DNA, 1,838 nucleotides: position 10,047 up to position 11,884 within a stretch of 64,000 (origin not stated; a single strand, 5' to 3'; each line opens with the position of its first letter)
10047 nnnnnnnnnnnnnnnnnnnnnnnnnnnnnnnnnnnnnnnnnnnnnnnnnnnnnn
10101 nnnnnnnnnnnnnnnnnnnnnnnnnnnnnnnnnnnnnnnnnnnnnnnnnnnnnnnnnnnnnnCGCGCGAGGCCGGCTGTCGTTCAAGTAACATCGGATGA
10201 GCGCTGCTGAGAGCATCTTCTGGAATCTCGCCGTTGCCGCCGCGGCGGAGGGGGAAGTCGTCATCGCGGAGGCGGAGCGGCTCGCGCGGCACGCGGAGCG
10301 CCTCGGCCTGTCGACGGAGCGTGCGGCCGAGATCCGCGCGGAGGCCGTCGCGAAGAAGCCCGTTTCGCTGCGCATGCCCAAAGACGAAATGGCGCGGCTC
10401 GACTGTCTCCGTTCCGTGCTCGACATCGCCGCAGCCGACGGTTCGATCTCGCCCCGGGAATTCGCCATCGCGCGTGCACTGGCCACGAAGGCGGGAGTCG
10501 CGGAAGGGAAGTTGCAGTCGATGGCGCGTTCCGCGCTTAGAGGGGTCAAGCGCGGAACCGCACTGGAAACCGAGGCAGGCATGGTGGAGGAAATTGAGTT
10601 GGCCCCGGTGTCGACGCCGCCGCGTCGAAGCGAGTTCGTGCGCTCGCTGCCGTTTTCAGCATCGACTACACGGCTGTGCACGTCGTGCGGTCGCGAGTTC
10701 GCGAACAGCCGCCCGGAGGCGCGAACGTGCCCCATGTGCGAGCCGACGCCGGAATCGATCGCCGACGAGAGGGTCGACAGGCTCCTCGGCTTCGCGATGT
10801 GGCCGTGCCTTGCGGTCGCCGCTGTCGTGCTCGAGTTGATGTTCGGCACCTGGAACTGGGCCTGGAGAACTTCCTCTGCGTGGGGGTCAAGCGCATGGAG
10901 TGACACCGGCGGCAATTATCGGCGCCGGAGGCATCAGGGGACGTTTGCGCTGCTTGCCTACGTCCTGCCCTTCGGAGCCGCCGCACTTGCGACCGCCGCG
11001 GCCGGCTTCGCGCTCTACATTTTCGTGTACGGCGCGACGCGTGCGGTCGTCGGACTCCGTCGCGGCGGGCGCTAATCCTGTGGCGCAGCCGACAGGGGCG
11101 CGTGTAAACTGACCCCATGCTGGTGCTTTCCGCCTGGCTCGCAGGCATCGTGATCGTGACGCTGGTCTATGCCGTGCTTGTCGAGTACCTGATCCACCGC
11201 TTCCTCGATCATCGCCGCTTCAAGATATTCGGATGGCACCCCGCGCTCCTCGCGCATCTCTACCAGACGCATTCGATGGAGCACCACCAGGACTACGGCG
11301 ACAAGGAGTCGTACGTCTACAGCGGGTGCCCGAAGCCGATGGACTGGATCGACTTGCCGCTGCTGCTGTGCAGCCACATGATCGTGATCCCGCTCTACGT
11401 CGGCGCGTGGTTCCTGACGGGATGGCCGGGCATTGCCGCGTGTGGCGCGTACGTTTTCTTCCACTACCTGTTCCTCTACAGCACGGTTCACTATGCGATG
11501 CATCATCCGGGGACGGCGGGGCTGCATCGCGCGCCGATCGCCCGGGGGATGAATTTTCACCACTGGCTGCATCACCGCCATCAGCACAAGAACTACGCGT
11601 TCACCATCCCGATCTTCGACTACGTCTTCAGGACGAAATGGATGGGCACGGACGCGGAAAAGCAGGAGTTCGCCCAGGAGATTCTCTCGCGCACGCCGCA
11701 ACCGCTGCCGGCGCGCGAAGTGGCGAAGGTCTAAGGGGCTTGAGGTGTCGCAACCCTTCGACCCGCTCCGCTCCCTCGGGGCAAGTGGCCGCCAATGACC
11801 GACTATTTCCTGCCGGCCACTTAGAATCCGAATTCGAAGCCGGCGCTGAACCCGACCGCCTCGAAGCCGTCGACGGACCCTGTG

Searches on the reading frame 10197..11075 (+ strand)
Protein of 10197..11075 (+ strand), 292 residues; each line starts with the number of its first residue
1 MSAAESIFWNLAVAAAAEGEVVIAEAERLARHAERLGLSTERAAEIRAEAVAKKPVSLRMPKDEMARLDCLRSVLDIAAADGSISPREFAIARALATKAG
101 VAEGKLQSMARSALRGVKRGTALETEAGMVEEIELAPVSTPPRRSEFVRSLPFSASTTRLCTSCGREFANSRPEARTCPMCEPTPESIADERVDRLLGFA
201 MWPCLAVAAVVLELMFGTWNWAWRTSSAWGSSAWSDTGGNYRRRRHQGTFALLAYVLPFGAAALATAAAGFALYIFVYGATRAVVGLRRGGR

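Call 52: search_protein_families(library=pfam, proteins=[window:10197-11075:+], max_evalue=0.001)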
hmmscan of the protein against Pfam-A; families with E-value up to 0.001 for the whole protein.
window:10197-11075:+ (292 aa): 1 family
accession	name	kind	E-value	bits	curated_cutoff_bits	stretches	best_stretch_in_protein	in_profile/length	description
PF05099.18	TerB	-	0.00027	21.6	24.4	0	11-107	8-114/118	Tellurite resistance protein TerB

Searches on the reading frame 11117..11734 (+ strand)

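Call 52: search_protein_families(library=pfam, proteins=[window:11117-11734:+], max_evalue=0.001)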
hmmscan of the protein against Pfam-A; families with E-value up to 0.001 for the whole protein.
window:11117-11734:+ (205 aa): 1 family
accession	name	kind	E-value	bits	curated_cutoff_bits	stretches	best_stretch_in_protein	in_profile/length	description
PF04116.19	FA_hydroxylase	-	5.9e-06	27.2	31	1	13-173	2-132/132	Fatty acid hydroxylase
